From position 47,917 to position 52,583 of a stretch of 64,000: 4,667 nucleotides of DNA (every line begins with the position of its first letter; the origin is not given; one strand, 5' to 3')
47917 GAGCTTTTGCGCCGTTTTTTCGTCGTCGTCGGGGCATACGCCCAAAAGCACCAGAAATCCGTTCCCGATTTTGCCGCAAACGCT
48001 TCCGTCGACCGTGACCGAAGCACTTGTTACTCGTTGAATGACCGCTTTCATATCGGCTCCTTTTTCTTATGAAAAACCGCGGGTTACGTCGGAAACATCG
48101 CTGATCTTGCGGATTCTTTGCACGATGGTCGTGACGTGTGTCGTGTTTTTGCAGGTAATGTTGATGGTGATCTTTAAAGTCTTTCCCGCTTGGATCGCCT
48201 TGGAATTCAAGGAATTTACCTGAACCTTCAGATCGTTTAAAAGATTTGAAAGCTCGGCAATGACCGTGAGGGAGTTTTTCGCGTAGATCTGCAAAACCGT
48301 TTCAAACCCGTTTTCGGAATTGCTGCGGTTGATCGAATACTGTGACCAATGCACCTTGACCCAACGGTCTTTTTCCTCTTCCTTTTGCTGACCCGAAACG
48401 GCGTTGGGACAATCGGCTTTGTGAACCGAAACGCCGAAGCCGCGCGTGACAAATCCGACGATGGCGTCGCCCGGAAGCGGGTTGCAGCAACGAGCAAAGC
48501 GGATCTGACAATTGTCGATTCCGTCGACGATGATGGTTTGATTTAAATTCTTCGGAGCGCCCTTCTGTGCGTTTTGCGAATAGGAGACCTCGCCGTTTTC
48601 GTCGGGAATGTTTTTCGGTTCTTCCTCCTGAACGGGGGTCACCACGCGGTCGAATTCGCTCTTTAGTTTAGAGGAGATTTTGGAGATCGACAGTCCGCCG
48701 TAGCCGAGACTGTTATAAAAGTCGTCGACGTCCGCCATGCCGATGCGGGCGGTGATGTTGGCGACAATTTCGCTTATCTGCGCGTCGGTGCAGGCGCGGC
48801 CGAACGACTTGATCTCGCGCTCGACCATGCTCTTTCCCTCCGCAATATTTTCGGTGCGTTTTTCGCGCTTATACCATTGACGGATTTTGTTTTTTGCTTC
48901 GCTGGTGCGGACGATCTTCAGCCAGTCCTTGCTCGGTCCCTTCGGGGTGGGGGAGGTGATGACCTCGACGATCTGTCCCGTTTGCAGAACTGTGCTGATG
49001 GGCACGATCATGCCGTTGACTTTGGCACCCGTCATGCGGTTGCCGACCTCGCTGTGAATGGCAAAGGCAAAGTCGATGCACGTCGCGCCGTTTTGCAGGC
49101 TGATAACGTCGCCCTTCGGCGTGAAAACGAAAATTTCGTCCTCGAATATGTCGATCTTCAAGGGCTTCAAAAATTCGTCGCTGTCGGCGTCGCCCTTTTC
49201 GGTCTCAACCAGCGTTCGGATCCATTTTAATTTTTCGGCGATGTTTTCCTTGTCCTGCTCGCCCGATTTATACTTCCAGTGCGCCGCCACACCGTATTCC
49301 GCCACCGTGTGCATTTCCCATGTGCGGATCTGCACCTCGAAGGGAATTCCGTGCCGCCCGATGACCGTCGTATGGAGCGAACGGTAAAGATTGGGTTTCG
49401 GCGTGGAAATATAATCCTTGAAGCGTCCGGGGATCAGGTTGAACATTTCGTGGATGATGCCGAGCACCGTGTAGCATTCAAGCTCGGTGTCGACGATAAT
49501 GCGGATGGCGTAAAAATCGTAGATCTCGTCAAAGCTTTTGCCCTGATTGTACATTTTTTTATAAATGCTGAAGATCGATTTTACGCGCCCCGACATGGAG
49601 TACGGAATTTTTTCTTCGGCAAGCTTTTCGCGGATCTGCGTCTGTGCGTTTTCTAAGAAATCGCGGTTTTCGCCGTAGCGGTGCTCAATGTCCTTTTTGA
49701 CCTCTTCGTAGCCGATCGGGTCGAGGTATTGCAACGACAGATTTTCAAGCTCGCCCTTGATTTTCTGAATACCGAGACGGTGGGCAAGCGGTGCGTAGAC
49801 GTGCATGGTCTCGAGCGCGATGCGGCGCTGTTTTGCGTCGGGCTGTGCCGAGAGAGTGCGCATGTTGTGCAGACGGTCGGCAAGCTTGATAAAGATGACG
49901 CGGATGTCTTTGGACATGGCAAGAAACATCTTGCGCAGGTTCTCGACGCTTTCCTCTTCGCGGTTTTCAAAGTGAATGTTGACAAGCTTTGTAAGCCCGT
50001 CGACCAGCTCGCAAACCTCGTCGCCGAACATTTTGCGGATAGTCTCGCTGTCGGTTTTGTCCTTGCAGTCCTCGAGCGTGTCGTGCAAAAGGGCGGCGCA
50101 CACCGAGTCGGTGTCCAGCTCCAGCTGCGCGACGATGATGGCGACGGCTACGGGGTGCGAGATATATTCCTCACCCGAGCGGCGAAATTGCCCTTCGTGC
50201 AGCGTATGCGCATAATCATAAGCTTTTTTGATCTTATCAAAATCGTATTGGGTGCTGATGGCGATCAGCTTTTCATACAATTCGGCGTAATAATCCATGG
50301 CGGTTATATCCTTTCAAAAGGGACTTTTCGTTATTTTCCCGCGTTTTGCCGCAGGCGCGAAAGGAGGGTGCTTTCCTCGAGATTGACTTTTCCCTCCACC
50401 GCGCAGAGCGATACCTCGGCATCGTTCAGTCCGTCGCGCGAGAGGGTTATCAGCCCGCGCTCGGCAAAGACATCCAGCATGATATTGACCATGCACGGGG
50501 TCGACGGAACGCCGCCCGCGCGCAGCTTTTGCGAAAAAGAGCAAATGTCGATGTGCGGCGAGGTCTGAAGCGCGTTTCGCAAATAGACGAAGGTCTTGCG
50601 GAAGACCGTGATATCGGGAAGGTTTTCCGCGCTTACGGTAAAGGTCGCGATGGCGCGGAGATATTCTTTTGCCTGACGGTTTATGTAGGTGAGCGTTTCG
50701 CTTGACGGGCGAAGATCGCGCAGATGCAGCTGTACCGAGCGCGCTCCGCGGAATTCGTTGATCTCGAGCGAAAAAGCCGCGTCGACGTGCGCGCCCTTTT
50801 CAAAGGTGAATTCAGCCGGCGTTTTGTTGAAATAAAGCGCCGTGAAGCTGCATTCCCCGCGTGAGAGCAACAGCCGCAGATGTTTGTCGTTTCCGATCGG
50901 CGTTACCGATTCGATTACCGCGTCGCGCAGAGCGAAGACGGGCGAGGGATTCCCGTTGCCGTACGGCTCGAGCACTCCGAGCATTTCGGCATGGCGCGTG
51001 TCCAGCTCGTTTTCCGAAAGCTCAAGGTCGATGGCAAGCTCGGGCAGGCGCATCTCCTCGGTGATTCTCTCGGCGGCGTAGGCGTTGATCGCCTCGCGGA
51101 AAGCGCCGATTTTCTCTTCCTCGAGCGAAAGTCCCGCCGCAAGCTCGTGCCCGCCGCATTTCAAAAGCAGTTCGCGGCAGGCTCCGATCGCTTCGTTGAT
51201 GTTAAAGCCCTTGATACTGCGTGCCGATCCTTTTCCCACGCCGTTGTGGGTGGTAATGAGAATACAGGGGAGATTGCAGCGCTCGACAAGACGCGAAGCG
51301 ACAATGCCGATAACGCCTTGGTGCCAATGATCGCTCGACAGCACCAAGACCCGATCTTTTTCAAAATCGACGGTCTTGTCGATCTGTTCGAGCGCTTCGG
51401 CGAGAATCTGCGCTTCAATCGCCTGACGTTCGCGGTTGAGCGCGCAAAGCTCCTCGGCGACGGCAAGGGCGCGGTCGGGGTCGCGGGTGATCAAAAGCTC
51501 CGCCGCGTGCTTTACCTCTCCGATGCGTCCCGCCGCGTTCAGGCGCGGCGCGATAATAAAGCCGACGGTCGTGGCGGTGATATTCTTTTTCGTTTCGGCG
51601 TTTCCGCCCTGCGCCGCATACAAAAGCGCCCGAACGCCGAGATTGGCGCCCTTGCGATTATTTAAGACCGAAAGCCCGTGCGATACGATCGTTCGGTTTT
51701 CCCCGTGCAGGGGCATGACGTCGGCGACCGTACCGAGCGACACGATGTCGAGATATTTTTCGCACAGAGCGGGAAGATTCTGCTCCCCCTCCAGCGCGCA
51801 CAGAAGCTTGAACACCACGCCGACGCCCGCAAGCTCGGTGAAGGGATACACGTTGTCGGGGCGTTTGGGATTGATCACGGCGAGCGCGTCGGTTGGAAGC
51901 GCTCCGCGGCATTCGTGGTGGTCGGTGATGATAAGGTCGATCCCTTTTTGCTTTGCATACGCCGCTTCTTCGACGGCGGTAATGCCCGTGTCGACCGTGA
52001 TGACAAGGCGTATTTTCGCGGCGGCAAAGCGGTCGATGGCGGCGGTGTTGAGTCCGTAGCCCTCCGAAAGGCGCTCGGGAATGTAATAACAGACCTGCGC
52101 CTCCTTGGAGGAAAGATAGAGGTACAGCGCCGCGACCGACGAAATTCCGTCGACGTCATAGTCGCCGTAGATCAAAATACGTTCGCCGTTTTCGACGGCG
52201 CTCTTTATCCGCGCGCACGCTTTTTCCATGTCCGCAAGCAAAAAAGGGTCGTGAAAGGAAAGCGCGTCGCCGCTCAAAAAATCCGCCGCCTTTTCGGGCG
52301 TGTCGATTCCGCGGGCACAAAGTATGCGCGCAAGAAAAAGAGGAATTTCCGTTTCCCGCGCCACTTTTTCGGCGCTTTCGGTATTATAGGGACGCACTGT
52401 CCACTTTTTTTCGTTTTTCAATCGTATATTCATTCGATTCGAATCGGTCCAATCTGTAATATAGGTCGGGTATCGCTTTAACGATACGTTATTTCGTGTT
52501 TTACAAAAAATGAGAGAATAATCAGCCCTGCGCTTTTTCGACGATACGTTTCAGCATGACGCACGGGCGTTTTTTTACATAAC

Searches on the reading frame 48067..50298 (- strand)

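Call 99: search_protein_families(library=pfam, proteins=[window:48067-50298:-], max_evalue=0.00001)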
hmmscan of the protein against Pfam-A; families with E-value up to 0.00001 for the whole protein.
window:48067-50298:- (743 aa): 6 families
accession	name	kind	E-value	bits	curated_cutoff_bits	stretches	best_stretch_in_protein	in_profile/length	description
PF13328.12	HD_4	-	4.6e-52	176.3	27.2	1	26-177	1-155/156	HD domain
PF04607.23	RelA_SpoT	-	3.2e-43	147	27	1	237-347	1-112/113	Region found in RelA / SpoT proteins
PF02824.27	TGS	-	8.5e-22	77.4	22.2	1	389-448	1-60/60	TGS domain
PF19296.4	RelA_AH_RIS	-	1.2e-12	48.8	23.8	1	461-646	2-185/185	RelA/SpoT, AH and RIS domains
PF13291.12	ACT_4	-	8.2e-12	46.1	27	1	663-740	3-80/80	ACT domain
PF01966.28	HD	-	4.2e-09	37.2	22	1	45-146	1-116/116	HD domain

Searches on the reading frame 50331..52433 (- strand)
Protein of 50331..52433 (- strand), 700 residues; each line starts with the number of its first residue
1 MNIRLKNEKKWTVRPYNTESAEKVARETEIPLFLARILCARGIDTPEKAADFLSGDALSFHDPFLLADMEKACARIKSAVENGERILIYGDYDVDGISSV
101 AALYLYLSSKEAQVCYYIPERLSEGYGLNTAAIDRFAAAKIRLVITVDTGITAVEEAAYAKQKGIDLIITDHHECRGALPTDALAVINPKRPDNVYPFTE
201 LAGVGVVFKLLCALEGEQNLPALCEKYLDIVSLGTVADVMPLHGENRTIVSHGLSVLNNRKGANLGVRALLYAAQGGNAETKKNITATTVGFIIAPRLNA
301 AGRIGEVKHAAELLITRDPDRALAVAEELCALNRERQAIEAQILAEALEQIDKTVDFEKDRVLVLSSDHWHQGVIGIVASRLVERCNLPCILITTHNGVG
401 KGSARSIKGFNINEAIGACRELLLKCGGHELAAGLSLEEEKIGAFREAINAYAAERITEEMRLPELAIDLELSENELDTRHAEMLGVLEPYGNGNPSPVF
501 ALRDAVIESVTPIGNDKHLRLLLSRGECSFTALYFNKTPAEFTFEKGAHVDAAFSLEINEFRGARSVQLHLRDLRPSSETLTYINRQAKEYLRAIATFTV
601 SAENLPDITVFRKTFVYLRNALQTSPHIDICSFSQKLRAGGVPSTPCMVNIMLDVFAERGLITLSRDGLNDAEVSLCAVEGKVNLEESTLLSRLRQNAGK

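Call 99: search_protein_families(library=pfam, proteins=[window:50331-52433:-], max_evalue=0.00001)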
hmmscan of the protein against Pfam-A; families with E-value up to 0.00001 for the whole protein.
window:50331-52433:- (700 aa): 3 families
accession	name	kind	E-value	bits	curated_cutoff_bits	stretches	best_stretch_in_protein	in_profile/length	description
PF01368.27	DHH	-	3.1e-28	99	28.1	1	85-235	1-125/125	DHH family, N-terminal domain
PF17768.7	RecJ_OB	-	4.2e-27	94.8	27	1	468-573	1-107/107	RecJ OB domain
PF02272.25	DHHA1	-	3.2e-16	60.1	25.9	1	361-454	3-101/102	DHHA1 domain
